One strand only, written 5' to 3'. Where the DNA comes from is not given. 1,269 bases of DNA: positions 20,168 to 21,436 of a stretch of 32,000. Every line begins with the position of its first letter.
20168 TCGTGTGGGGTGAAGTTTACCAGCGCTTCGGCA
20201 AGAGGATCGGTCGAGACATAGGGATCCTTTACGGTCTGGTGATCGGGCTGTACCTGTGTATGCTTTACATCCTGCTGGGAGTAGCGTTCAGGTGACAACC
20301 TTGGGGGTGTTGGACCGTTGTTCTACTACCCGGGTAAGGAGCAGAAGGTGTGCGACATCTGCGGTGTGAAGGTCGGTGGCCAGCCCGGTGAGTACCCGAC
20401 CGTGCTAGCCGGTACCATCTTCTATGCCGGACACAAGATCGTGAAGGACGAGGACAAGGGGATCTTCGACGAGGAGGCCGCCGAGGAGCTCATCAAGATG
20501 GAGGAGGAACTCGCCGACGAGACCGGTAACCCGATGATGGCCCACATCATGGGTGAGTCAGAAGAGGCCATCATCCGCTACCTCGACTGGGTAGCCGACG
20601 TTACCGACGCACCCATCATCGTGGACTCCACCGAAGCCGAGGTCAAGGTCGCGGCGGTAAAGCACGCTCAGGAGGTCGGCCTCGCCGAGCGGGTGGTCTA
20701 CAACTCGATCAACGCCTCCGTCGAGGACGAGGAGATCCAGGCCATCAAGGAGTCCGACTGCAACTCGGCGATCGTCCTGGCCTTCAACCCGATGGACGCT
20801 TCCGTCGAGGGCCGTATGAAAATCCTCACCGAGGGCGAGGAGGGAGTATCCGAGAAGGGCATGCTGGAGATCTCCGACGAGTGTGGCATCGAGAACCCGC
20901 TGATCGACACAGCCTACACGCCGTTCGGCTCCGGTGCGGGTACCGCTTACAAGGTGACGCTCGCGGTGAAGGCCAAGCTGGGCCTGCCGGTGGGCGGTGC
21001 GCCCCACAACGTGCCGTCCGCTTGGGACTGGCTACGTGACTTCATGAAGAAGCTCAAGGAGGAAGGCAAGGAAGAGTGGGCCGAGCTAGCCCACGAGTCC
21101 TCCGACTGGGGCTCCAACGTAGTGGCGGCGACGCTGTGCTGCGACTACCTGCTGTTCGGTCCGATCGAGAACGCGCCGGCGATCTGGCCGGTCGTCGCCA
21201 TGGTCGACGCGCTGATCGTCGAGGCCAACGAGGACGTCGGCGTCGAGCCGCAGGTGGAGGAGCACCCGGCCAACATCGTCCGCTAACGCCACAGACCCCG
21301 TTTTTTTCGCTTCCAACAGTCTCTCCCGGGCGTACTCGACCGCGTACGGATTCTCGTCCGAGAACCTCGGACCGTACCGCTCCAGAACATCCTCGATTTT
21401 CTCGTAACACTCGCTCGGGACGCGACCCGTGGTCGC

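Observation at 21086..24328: CobN-type chelatase encoded as two complementary halves in head-to-head (inverted) orientation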

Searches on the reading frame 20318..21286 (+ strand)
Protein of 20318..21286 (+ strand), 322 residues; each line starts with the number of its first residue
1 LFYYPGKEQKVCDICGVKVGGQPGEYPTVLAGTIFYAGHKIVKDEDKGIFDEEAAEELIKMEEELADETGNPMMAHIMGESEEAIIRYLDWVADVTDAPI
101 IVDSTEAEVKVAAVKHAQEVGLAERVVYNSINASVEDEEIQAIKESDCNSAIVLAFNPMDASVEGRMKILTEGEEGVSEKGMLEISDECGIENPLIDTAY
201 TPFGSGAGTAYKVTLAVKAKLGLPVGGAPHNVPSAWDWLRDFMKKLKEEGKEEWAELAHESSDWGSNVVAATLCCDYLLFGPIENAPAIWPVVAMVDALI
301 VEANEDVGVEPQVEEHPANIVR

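Call 3: search_protein_families(library=pfam, proteins=[window:20318-21286:+], max_evalue=0.01)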
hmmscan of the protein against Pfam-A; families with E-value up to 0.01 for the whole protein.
window:20318-21286:+ (322 aa): 2 families
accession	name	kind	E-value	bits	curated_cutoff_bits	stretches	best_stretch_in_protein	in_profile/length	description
PF02007.24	MtrH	-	1.2e-157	524.1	22.8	1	7-311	1-298/299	Tetrahydromethanopterin S-methyltransferase MtrH subunit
PF00809.28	Pterin_bind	-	0.0003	20.9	25.5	1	71-157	46-126/244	Pterin binding enzyme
